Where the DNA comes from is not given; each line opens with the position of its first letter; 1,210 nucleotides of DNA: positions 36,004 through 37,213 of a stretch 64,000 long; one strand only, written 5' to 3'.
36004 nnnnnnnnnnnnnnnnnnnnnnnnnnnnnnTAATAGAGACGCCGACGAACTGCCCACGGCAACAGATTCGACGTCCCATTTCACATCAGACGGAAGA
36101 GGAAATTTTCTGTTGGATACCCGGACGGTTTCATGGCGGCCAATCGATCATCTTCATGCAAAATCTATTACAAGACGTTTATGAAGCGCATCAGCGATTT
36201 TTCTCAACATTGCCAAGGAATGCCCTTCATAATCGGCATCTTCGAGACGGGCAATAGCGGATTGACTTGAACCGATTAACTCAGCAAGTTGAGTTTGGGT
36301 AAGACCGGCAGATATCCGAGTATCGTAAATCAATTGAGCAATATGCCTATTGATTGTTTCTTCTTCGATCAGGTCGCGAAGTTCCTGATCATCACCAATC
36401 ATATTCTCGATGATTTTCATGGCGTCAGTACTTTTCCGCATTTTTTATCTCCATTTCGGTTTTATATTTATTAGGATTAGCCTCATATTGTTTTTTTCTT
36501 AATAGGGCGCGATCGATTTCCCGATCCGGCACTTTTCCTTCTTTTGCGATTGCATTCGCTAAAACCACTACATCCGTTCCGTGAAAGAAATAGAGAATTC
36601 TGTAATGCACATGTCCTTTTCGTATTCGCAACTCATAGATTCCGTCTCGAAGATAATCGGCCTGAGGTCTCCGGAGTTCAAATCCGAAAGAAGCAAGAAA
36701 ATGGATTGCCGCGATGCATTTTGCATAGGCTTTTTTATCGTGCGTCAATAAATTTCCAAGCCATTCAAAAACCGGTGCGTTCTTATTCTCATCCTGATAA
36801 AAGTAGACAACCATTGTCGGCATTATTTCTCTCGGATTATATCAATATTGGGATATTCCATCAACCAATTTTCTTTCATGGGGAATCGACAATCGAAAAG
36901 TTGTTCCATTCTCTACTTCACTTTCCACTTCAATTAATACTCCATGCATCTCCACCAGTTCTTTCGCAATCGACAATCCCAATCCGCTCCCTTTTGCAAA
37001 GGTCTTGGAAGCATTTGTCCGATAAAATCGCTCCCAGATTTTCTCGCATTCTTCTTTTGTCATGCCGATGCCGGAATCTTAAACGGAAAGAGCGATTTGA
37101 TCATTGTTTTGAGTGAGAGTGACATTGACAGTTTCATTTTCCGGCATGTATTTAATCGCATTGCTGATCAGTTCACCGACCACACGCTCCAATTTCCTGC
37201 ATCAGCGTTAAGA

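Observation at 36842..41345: Two decayed copies of a histidine-kinase ATP-binding domain, in direct orientation with the same truncation point, bracket the GH38-like gene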

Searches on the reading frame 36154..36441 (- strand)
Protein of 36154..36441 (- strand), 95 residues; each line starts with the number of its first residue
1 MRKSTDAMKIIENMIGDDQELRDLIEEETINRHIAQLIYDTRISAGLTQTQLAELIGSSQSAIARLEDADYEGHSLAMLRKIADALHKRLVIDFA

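Call 9: search_protein_families(library=pfam, proteins=[window:36154-36441:-], max_evalue=0.01)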
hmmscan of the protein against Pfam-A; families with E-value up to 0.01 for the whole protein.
window:36154-36441:- (95 aa): 6 families
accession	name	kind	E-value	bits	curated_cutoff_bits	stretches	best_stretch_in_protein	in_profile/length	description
PF01381.28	HTH_3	-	1.6e-08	34.9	23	1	39-89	2-51/55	Helix-turn-helix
PF13560.12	HTH_31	-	5.4e-07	30.3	27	1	41-86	9-54/64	Helix-turn-helix domain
PF13744.12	HTH_37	-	1.2e-05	25.5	27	1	30-92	15-77/80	Helix-turn-helix domain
PF13443.12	HTH_26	-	0.00063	20.4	22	1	45-86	9-50/63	Cro/C1-type HTH DNA-binding domain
PF12844.13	HTH_19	-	0.0025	18.1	30.2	1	36-84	2-49/64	Helix-turn-helix domain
PF20432.4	Xre-like-HTH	-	0.0043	17.8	25.8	0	45-67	22-44/63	Antitoxin Xre-like helix-turn-helix domain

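Call 34: search_protein_families(library=ncbifam, proteins=[window:36154-36441:-], max_evalue=1)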
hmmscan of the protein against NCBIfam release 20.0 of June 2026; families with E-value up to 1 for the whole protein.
window:36154-36441:- (95 aa): 22 families
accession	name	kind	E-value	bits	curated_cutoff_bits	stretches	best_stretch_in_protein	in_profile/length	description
TIGR03070.1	couple_hipB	subfamily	3.5e-08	33.3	71.65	1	33-86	2-54/58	type II toxin-antitoxin system Y4mF family antitoxin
NF041951.1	phage_RstR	subfamily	1.7e-06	28.2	80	1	35-87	4-55/108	RstR family transcriptional repressor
TIGR03830.1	CxxCG_CxxCG_HTH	subfamily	1.9e-05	24.4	61.8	1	28-75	60-108/127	type II TA system antitoxin MqsA family protein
TIGR02612.1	mob_myst_A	hypoth_equivalog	2.6e-05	24.1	122.6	1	18-94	10-87/150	mobile mystery protein A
NF006015.0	PRK08154.1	subfamily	0.00017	20.8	204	1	26-90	23-86/314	anaerobic benzoate catabolism transcriptional regulator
TIGR00270.2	TIGR00270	equivalog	0.00043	20.1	110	1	22-86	62-127/159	multiprotein bridging factor aMBF1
NF005514.0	PRK07122.1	subfamily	0.00081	18.6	372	1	14-67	192-252/264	RNA polymerase sigma factor SigF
NF006071.0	PRK08215.1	equivalog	0.0012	18.5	372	1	4-69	177-248/258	RNA polymerase sporulation sigma factor SigG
NF047948.1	male_kill_WMK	equivalog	0.0014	18.1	300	1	28-86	157-214/300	WO male-killing family protein Wmk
TIGR02980.1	SigBFG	subfamily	0.0015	18.2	234.35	1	4-68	146-216/227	SigB/SigF/SigG family RNA polymerase sigma factor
TIGR02850.1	spore_sigG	equivalog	0.0017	17.9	457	1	17-70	191-246/254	RNA polymerase sporulation sigma factor SigG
NF006158.0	PRK08301.1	equivalog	0.0017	17.9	339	1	9-68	168-227/241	RNA polymerase sporulation sigma factor SigE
NF007271.0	PRK09726.1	equivalog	0.0035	17.3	79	1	40-87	19-65/88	type II toxin-antitoxin system antitoxin HipB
NF007408.0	PRK09943.1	equivalog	0.0067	16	211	1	36-84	10-57/185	HTH-type transcriptional regulator PuuR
TIGR04285.1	nucleoid_noc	exception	0.0083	15.5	315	1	7-64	85-132/255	nucleoid occlusion protein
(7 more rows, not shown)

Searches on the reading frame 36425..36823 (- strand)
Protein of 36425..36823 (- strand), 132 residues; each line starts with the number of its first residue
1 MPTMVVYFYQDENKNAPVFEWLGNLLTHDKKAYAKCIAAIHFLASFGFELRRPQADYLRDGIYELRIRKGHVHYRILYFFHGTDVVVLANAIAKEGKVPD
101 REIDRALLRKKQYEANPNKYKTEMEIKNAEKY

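Call 9: search_protein_families(library=pfam, proteins=[window:36425-36823:-], max_evalue=0.01)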
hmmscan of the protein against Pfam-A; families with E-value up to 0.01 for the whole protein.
window:36425-36823:- (132 aa): 1 family
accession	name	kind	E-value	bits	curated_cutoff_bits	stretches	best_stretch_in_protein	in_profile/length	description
PF05973.20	Gp49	-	7e-17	61.7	23.9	1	25-111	3-90/90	Phage derived protein Gp49-like (DUF891)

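Call 34: search_protein_families(library=ncbifam, proteins=[window:36425-36823:-], max_evalue=1)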
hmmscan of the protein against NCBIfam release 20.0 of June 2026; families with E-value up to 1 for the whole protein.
window:36425-36823:- (132 aa): 1 family
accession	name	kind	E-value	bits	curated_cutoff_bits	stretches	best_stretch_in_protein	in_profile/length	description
TIGR02683.1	upstrm_HI1419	hypoth_equivalog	0.00027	21.3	62.85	1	28-107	17-89/95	type II toxin-antitoxin system RelE/ParE family toxin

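Call 44: find_homologous_proteins(query=window:36425-36823:-, max_evalue=1e-20)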
Query window:36425-36823:- (132 aa): 1592 proteins with E <= 1e-20 among 1730 candidates; the best 120 are listed.
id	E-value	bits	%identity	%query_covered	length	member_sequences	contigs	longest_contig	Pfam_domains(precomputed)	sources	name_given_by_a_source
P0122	8.9e-82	289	100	98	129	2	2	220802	PF05973.21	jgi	-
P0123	4.7e-58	213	73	98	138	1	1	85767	PF05973.21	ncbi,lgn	-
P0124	3.1e-45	171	60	98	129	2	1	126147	PF05973.21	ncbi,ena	-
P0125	3.4e-45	171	62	93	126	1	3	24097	PF05973.21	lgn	-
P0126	1.7e-44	169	62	98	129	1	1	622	PF05973.21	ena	-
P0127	4.4e-44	167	59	98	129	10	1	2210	PF05973.21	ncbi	-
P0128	6.7e-43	164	60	93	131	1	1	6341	PF05973.21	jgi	jgi:hypothetical protein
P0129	6.8e-43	164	57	98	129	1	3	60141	PF05973.21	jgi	jgi:phage-related protein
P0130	1.4e-42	163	57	98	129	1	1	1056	PF05973.21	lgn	-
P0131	7.5e-42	160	56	98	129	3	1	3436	PF05973.21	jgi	jgi:phage-related protein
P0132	1.4e-41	159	55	95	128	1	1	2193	PF05973.21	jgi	jgi:phage-related protein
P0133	1.9e-41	159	54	98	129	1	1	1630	PF05973.21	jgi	jgi:phage-related protein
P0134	3.0e-41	158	59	93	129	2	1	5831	PF05973.21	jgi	jgi:phage-related protein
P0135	3.3e-41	158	57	98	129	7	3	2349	PF05973.21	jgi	jgi:phage-related protein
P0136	3.4e-41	158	58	95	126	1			PF05973.21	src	-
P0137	3.5e-41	158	56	95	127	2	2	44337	PF05973.21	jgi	jgi:hypothetical protein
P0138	3.6e-41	158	57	98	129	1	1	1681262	PF05973.21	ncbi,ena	-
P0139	4.9e-41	158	56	98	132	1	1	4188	PF05973.21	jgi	jgi:phage-related protein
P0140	5.3e-41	157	56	98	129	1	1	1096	PF05973.21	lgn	-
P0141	7.9e-41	157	57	98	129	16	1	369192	PF05973.21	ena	-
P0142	1.0e-40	157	58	89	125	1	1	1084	PF05973.21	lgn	-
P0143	1.1e-40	157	58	95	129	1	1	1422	PF05973.21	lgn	-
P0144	1.6e-40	156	57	98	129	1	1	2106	PF05973.21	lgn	-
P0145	1.7e-40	156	55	97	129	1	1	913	PF05973.21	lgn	-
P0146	1.9e-40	156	56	93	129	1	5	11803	PF05973.21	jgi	jgi:phage-related protein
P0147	2.0e-40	156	57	95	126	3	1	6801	PF05973.21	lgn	-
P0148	2.1e-40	156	58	97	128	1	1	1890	PF05973.21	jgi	jgi:hypothetical protein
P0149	3.3e-40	155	55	98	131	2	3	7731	PF05973.21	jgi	jgi:hypothetical protein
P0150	3.3e-40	155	56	99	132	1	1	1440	PF05973.21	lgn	-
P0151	3.3e-40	155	58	98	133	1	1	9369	PF05973.21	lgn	-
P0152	3.4e-40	155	57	97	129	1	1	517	PF05973.21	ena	-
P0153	3.7e-40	155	58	93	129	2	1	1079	PF05973.21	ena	-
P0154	3.8e-40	155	57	98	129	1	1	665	PF05973.21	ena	-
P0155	4.1e-40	155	59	91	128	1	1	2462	PF05973.21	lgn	-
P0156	4.5e-40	154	55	98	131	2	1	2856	PF05973.21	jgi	jgi:phage-related protein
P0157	5.5e-40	154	57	98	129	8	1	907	PF05973.21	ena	-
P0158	5.6e-40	154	58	91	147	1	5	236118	PF05973.21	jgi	jgi:phage-related protein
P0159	5.6e-40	154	59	98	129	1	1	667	PF05973.21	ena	-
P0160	5.7e-40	154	57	95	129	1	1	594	PF05973.21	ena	-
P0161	6.3e-40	154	57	98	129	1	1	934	PF05973.21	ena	-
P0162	6.7e-40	154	57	91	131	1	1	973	PF05973.21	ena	-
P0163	7.4e-40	154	57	98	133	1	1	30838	PF05973.21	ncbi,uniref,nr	ncbi:type II toxin-antitoxin system RelE/ParE family toxin [Phormidium sp. LEGE 05292]|uniref:type I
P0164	7.8e-40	154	59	98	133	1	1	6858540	PF05973.21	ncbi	ncbi:MAG: type II toxin-antitoxin system RelE/ParE family toxin [Phormidium sp.]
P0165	8.2e-40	154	60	91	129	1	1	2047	PF05973.21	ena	-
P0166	8.3e-40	154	55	98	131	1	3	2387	PF05973.21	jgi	jgi:hypothetical protein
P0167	8.4e-40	154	57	98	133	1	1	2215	PF05973.21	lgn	-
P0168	8.4e-40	154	54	95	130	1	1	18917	PF05973.21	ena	-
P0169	8.6e-40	154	57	98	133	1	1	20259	PF05973.21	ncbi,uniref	ncbi:type II toxin-antitoxin system RelE/ParE family toxin [Floridanema aerugineum]|uniref:Type II t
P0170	8.6e-40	154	58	93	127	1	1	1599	PF05973.21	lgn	-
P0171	9.1e-40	153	55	95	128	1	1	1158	PF05973.21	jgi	jgi:phage-related protein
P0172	9.5e-40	153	54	98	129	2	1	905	PF05973.21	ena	-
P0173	1.0e-39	153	59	95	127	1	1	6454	PF05973.21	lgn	-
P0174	1.0e-39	153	54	98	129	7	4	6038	PF05973.21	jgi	jgi:hypothetical protein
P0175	1.1e-39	153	56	98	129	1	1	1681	PF05973.21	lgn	-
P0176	1.5e-39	153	55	95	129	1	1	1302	PF05973.21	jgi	jgi:hypothetical protein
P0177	1.6e-39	153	54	98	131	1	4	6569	PF05973.21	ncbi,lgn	-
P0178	1.7e-39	153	55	97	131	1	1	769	PF05973.21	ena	-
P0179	1.7e-39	153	56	95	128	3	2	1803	PF05973.21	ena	-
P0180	1.9e-39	152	59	92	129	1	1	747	PF05973.21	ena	-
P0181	1.9e-39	152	54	98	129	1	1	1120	PF05973.21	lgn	-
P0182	2.0e-39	152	58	93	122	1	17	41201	PF05973.21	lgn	-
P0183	2.1e-39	152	56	96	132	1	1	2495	PF05973.21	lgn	-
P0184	2.3e-39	152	60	91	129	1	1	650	PF05973.21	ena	-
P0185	2.3e-39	152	53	98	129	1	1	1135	PF05973.21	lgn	-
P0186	2.9e-39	152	56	95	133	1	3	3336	PF05973.21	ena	-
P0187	3.1e-39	152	55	98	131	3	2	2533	PF05973.21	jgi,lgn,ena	-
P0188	3.5e-39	152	58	95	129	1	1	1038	PF05973.21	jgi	jgi:hypothetical protein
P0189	3.6e-39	152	57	98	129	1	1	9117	PF05973.21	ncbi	-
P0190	4.4e-39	151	58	91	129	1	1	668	PF05973.21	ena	-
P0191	4.6e-39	151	56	92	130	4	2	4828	PF05973.21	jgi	jgi:hypothetical protein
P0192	4.9e-39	151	57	98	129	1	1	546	PF05973.21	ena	-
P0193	5.1e-39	151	55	97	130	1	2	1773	PF05973.21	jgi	jgi:phage-related protein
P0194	5.2e-39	151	56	92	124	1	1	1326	PF05973.21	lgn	-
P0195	5.5e-39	151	55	97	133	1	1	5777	PF05973.21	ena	-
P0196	5.5e-39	151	55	97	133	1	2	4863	PF05973.21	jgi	-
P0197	5.8e-39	151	53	98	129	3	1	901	PF05973.21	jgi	jgi:phage-related protein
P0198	6.4e-39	151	56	95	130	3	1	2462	PF05973.21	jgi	-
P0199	6.6e-39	151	59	91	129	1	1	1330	PF05973.21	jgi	jgi:phage-related protein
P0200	6.8e-39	151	57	98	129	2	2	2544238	PF05973.21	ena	-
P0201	7.1e-39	151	56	98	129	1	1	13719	PF05973.21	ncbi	ncbi:MAG: type II toxin-antitoxin system RelE/ParE family toxin [Planctomycetota bacterium]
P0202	7.7e-39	150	55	98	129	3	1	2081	PF05973.21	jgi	-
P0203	7.8e-39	150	59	91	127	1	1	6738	PF05973.21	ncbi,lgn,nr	ncbi:MAG: type II toxin-antitoxin system RelE/ParE family toxin [Acidobacteria bacterium]|nr:type II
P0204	8.4e-39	150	54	98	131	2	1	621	PF05973.21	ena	-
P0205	8.7e-39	150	57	91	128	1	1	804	PF05973.21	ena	-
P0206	8.8e-39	150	54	98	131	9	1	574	PF05973.21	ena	-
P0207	9.4e-39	150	55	98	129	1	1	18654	PF05973.21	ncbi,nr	ncbi:MAG: type II toxin-antitoxin system RelE/ParE family toxin [bacterium]|nr:type II toxin-antitox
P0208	9.7e-39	150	55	95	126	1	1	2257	PF05973.21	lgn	-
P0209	9.7e-39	150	55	95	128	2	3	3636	PF05973.21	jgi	jgi:phage-related protein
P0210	1.0e-38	150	58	91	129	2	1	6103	PF05973.21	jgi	jgi:phage-related protein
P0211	1.1e-38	150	56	95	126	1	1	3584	PF05973.21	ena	-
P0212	1.1e-38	150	53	98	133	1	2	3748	PF05973.21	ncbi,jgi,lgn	-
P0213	1.1e-38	150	53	98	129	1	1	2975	PF05973.21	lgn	-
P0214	1.2e-38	150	57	93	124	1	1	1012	PF05973.21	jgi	jgi:phage-related protein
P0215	1.2e-38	150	52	97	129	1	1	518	PF05973.21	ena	-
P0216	1.2e-38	150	58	91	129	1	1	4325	PF05973.21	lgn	-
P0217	1.3e-38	150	55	98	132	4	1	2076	PF05973.21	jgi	jgi:hypothetical protein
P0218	1.3e-38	150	55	95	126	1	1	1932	PF05973.21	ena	-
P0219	1.4e-38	150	57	89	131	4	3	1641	PF05973.21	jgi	jgi:phage-related protein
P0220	1.5e-38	150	55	97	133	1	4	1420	PF05973.21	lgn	-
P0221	1.6e-38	150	57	98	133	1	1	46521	PF05973.21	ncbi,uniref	ncbi:type II toxin-antitoxin system RelE/ParE family toxin [Aerosakkonemataceae cyanobacterium BLCC-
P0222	1.6e-38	149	60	91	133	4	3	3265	PF05973.21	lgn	-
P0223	1.7e-38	149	58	93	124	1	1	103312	PF05973.21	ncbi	-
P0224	1.8e-38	149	56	91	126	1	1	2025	PF05973.21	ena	-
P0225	1.8e-38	149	54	95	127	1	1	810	PF05973.21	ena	-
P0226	1.8e-38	149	60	98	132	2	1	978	PF05973.21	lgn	-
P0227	1.8e-38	149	58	88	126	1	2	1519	PF05973.21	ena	-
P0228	1.9e-38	149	59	89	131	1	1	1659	PF05973.21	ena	-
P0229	1.9e-38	149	55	98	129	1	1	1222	PF05973.21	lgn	-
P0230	1.9e-38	149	56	98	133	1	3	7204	PF05973.21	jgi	jgi:phage-related protein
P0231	1.9e-38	149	57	93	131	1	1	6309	PF05973.21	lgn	-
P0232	1.9e-38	149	56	95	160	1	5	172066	PF05973.21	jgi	-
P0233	2.1e-38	149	58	91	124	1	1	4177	PF05973.21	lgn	-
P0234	2.1e-38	149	55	98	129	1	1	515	PF05973.21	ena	-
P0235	2.1e-38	149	53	95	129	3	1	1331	PF05973.21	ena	-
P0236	2.2e-38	149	56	98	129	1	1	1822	PF05973.21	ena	-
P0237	2.2e-38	149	53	98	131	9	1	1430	PF05973.21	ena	-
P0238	2.2e-38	149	55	98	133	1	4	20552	PF05973.21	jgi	-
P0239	2.2e-38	149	58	91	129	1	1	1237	PF05973.21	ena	-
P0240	2.3e-38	149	53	98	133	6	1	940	PF05973.21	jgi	jgi:phage-related protein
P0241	2.4e-38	149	55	98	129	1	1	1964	PF05973.21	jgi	jgi:hypothetical protein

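Call 45: find_encoding_contigs(protein=P0124, flank=6000, max_places=3)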
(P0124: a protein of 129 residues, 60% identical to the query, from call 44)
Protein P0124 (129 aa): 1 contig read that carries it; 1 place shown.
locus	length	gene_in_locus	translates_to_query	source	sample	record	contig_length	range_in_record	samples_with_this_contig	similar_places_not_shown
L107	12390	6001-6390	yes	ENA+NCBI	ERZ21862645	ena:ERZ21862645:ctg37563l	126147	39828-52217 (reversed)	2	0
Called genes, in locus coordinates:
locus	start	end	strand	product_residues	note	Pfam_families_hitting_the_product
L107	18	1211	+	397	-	PF01694:Rhomboid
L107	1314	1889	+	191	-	-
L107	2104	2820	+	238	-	PF01565:FAD_binding_4, PF02873:MurB_C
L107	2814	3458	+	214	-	PF03193:RsgA_GTPase (faint), PF01926:MMR_HSR1, PF02421:FeoB_N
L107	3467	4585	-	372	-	PF01168:Ala_racemase_N, PF00842:Ala_racemase_C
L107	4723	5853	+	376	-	PF24400:DUF7544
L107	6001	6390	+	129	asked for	PF05973:Gp49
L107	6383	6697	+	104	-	PF13443:HTH_26 (faint), PF13744:HTH_37, PF13560:HTH_31 (weak), PF12844:HTH_19 (weak), PF01381:HTH_3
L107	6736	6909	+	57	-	-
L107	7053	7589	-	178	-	PF01661:Macro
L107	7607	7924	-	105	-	PF04972:BON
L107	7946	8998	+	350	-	-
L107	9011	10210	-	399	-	PF13458:Peripla_BP_6, PF01094:ANF_receptor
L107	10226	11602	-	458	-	PF13458:Peripla_BP_6, PF01094:ANF_receptor, PF13433:Peripla_BP_5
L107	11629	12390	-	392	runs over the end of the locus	PF07494:Reg_prop (faint)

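Call 46: find_encoding_contigs(protein=P0125, flank=6000, max_places=3)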
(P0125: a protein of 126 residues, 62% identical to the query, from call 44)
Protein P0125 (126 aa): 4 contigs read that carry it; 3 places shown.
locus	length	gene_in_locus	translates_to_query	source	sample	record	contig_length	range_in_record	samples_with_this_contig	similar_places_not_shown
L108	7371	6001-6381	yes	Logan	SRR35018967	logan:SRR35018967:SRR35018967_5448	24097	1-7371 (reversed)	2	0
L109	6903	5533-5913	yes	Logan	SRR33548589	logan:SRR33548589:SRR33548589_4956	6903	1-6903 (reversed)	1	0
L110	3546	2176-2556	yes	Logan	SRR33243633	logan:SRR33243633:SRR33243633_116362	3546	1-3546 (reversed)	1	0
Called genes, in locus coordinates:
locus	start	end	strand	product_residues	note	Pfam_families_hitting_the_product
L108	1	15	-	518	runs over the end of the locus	PF00361:Proton_antipo_M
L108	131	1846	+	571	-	-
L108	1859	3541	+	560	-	PF00350:Dynamin_N (faint)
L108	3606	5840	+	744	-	PF00580:UvrD-helicase, PF13086:AAA_11 (faint), PF13604:AAA_30 (faint), PF13245:AAA_19, PF13361:UvrD_C, PF13538:UvrD_C_2 (faint)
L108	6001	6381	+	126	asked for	PF05973:Gp49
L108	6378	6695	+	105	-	PF13744:HTH_37, PF01381:HTH_3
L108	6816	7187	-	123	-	-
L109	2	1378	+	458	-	?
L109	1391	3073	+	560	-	PF00350:Dynamin_N (faint)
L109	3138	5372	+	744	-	PF00580:UvrD-helicase, PF13086:AAA_11 (faint), PF13604:AAA_30 (faint), PF13245:AAA_19, PF13361:UvrD_C, PF13538:UvrD_C_2 (faint)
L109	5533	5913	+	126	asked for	PF05973:Gp49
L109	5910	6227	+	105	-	PF13744:HTH_37, PF01381:HTH_3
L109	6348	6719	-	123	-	-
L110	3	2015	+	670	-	?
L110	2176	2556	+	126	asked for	PF05973:Gp49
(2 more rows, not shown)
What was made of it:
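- HigBA homologues sit in unrelated contexts elsewhere, so the pair is mobile (calls 45, 46).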

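Call 65: search_protein_families(library=padloc, proteins=[window:36425-36823:-], max_evalue=0.001)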
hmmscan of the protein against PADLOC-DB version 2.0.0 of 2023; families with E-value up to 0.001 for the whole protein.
window:36425-36823:- (132 aa): 1 family
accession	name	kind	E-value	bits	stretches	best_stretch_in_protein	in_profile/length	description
PDLC03886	NsnC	-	1.2e-06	26.1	1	56-116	231-292/293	-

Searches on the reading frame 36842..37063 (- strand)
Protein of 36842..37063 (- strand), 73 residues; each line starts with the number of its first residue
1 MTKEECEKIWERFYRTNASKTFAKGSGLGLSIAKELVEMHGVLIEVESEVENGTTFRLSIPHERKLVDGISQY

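Call 55: find_encoding_contigs(protein=window:36842-37063:-, flank=1000, max_places=10)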
Protein window:36842-37063:- (73 aa): 2 contigs read that carry it; 1 place shown.
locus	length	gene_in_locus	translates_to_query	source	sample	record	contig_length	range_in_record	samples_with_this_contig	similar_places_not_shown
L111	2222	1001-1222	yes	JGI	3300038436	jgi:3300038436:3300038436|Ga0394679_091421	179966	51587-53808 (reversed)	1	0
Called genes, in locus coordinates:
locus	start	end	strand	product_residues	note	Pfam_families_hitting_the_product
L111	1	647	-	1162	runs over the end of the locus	PF01074:Glyco_hydro_38N, PF09261:Alpha-mann_mid (weak), PF07748:Glyco_hydro_38C (faint)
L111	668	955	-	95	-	-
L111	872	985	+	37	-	PF02518:HATPase_c (weak)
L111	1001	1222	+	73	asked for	PF02518:HATPase_c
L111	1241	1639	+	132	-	PF05973:Gp49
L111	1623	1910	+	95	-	PF13560:HTH_31 (weak), PF01381:HTH_3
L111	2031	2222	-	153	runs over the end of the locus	PF13744:HTH_37, PF01381:HTH_3 (weak)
